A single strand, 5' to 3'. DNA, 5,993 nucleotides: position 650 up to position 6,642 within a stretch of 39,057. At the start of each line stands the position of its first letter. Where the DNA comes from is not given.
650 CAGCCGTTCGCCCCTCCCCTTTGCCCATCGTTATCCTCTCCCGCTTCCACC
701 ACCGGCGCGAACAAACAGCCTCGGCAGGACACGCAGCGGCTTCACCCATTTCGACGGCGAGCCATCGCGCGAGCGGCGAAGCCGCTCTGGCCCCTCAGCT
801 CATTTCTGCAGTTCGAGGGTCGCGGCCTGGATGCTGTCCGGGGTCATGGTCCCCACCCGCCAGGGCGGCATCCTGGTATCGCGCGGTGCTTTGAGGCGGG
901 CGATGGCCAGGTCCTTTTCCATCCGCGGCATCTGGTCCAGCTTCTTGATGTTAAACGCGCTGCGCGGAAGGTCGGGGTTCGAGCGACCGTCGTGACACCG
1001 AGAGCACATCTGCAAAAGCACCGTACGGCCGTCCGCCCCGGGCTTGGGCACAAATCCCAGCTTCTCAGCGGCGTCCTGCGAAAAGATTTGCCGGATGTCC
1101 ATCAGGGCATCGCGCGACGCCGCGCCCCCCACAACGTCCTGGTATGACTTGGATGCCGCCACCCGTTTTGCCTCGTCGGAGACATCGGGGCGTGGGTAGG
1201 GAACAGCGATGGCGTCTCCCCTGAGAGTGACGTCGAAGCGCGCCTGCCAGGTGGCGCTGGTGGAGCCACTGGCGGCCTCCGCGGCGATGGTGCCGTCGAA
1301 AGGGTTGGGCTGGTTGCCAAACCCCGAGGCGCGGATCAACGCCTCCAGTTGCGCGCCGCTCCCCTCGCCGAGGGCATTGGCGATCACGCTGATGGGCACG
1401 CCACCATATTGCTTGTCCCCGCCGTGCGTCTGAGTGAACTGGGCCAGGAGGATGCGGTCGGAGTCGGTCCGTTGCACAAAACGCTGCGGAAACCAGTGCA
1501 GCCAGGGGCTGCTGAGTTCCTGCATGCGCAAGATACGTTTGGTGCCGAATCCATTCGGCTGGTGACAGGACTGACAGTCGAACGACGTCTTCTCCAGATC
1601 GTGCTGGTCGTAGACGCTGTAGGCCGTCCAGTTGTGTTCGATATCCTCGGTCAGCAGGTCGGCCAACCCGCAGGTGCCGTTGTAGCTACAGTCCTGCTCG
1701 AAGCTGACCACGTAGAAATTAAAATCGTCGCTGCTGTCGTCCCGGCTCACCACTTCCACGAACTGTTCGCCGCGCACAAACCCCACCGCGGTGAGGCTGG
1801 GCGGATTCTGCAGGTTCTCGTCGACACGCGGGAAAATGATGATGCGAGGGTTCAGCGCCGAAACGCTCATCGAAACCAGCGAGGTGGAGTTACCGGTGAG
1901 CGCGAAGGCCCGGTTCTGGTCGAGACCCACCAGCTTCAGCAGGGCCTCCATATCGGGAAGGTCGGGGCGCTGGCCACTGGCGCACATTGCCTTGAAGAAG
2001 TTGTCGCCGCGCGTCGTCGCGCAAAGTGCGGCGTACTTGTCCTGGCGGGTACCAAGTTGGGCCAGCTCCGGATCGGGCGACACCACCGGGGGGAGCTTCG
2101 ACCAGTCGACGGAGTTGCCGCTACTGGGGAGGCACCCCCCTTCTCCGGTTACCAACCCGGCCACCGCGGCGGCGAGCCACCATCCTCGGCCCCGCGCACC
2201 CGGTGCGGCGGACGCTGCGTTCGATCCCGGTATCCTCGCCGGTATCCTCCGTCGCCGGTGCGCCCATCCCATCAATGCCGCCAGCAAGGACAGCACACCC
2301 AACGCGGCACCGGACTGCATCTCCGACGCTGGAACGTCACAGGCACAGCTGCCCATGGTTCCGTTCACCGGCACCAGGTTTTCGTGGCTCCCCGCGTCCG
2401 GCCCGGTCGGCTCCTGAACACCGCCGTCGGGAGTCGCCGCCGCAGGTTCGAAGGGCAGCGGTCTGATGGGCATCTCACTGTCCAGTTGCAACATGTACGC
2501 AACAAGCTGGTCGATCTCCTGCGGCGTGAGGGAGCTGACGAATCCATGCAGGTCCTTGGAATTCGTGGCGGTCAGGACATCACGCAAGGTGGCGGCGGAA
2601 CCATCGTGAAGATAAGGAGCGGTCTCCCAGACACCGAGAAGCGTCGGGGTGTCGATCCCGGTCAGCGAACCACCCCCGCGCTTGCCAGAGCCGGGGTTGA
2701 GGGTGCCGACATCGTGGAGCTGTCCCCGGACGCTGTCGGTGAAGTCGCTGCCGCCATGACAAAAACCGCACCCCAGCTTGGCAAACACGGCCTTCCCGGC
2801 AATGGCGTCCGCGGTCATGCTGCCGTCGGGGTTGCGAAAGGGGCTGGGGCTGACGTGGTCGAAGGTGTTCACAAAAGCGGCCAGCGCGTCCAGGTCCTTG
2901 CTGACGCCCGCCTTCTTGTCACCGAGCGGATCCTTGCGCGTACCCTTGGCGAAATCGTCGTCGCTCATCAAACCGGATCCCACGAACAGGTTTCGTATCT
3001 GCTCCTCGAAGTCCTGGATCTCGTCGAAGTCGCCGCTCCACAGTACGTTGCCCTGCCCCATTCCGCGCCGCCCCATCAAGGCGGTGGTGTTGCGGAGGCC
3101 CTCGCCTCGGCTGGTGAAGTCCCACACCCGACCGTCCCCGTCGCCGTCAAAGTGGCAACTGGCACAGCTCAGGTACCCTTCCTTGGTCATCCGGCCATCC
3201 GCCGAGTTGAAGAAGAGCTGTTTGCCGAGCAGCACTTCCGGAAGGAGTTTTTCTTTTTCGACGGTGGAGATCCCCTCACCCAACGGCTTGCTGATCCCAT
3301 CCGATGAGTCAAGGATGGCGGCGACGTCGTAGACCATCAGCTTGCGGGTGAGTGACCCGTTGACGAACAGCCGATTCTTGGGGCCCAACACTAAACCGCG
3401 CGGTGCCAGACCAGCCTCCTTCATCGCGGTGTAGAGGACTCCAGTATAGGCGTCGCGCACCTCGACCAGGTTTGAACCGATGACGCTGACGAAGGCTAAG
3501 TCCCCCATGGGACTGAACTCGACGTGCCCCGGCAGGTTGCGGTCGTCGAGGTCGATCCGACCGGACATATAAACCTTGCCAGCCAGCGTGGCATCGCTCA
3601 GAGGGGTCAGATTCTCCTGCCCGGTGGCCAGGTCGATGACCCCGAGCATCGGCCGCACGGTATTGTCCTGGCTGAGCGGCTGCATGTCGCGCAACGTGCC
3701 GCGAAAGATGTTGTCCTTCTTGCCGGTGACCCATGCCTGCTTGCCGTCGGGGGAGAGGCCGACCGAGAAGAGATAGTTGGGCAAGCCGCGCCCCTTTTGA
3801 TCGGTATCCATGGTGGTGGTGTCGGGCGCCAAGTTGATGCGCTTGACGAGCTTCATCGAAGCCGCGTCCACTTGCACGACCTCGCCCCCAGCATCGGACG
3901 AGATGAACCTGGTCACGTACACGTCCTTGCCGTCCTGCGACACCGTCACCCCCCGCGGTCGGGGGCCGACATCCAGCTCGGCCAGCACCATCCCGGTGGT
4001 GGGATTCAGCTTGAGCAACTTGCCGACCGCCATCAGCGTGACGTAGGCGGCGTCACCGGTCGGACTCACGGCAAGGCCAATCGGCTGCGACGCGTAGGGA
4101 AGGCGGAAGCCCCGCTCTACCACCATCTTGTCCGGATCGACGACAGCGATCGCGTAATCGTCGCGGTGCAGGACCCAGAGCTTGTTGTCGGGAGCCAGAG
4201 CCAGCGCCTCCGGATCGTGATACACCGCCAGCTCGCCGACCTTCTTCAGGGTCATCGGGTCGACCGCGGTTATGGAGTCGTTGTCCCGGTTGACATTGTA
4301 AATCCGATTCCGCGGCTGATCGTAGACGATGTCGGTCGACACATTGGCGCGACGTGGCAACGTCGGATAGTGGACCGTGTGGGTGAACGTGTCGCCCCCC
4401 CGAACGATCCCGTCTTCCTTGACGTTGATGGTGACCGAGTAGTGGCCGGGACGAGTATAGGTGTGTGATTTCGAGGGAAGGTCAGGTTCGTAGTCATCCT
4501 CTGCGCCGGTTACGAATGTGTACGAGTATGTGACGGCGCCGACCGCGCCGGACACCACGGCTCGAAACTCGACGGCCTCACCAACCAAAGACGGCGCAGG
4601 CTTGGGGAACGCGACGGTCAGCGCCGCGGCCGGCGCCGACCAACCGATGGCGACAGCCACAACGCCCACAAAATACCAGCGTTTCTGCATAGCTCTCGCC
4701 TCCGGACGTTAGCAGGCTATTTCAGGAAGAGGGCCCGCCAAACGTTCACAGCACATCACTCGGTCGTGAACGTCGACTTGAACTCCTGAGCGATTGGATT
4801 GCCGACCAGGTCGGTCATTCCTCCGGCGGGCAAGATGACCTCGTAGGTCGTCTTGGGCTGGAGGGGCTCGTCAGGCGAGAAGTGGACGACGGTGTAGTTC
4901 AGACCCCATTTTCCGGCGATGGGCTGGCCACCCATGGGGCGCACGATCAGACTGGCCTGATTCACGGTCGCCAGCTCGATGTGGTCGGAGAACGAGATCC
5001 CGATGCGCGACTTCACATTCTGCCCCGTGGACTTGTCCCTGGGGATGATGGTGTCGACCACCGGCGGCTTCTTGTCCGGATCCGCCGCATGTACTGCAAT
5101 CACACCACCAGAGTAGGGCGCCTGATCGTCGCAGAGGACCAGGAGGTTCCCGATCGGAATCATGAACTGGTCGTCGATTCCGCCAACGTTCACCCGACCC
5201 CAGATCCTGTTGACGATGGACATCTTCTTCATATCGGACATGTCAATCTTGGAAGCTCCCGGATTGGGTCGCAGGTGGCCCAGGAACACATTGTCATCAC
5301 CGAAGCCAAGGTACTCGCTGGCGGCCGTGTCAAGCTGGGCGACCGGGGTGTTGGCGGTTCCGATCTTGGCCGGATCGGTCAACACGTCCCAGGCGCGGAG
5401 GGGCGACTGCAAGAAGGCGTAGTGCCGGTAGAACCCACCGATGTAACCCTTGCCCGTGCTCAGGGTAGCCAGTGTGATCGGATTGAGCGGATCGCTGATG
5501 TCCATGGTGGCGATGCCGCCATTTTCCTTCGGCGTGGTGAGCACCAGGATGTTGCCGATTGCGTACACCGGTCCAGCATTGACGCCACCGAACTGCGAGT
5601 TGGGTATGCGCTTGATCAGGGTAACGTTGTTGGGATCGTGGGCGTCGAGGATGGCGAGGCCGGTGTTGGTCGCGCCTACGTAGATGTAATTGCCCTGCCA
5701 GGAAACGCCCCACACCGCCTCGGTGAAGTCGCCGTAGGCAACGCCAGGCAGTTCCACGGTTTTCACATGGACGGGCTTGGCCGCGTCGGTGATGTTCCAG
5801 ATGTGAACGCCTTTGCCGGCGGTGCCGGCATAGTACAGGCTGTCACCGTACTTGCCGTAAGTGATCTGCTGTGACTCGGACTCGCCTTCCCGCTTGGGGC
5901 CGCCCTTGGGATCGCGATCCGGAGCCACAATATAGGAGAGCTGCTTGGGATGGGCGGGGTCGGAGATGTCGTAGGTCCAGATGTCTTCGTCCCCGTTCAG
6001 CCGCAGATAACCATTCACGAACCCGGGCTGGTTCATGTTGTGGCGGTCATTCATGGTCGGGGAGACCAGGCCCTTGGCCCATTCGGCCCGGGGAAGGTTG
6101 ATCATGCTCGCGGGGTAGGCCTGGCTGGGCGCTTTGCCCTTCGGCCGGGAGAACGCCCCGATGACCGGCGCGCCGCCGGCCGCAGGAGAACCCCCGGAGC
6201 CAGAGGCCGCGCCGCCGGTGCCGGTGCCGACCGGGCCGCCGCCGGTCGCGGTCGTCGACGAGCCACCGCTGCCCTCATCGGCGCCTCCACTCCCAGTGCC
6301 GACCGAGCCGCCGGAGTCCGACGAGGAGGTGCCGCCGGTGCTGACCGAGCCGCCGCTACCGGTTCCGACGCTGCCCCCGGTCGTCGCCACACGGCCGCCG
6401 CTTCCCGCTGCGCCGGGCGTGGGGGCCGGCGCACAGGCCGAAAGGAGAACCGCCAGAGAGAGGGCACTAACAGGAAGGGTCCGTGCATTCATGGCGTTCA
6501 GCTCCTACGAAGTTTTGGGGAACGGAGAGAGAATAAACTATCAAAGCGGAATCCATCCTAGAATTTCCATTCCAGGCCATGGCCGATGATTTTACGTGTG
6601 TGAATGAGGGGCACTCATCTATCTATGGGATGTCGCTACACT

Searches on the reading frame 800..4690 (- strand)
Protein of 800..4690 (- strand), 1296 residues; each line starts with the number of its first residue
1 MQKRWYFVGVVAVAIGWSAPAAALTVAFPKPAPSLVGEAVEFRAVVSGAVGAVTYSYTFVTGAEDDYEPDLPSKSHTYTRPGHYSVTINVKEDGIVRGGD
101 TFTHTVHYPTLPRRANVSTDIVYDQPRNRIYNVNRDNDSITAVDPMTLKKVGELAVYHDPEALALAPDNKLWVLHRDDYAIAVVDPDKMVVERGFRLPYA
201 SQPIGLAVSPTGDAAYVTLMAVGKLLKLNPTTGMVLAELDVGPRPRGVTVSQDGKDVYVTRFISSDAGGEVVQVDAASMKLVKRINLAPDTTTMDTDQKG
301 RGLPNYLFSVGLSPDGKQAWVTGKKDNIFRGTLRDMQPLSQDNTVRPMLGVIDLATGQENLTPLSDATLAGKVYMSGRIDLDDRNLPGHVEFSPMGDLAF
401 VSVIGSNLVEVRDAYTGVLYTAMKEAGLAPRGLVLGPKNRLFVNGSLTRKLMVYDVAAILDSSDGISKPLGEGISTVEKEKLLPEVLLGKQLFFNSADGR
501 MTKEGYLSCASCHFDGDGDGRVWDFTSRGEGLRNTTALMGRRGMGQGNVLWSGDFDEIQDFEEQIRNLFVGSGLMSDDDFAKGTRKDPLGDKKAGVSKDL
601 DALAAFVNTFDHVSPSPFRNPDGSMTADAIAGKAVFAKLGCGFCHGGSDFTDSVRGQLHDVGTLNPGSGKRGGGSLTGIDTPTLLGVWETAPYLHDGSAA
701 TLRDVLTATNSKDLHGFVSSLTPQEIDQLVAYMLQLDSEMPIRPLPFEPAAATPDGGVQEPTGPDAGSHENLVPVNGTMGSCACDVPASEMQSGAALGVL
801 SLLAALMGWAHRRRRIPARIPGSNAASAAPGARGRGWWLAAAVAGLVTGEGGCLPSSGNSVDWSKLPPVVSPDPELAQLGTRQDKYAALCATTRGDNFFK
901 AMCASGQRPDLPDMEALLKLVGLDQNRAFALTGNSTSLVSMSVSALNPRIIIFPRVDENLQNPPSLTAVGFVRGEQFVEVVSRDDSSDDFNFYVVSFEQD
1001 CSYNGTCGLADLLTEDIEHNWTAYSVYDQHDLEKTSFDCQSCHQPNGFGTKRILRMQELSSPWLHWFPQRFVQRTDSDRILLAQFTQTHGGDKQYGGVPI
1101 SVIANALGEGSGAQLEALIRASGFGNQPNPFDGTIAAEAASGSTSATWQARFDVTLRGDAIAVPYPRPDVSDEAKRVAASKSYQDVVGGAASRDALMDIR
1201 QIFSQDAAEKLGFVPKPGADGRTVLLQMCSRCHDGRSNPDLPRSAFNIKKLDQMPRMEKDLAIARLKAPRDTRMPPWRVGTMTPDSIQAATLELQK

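Call 14: search_protein_families(library=pfam, proteins=[window:800-4690:-], max_evalue=0.001)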
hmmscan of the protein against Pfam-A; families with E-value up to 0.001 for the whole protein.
window:800-4690:- (1296 aa): 8 families
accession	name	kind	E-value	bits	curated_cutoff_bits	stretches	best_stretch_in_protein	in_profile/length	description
PF13442.11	Cytochrome_CBB3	-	3.1e-13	50.3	27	1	1219-1290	4-64/68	Cytochrome C oxidase, cbb3-type, subunit III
PF00034.26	Cytochrom_C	-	2.1e-09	39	21.3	0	631-736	3-89/90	Cytochrome c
PF03150.19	CCP_MauG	-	1.5e-08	35.9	25.6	1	486-630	4-126/149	Di-haem cytochrome c peroxidase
PF21419.2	RoxA-like_Cyt-c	-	3e-08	33.5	26.7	1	681-710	4-33/39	RoxA-like, cytochrome c-like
PF00801.26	PKD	-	9e-07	29.2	23.5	1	34-92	11-67/80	PKD domain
PF18911.6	PKD_4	-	3.5e-05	24.2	27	1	36-106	16-85/85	PKD domain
PF02239.22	Cytochrom_D1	-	0.00067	18.7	25.5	0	169-289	5-119/368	Cytochrome D1 heme domain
PF14522.11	Cytochrome_C7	-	0.00096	19.4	24.8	0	1030-1049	5-25/67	Cytochrome c7 and related cytochrome c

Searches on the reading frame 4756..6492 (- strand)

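Call 14: search_protein_families(library=pfam, proteins=[window:4756-6492:-], max_evalue=0.001)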
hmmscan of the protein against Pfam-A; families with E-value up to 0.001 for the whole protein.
window:4756-6492:- (578 aa): 2 families
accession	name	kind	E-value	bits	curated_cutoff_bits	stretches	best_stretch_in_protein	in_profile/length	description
PF13205.12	Big_5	-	5.6e-20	72.5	23.6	1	473-577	1-105/105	Bacterial Ig-like domain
PF08309.17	LVIVD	-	6.8e-07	29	20.2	1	260-294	4-38/42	LVIVD repeat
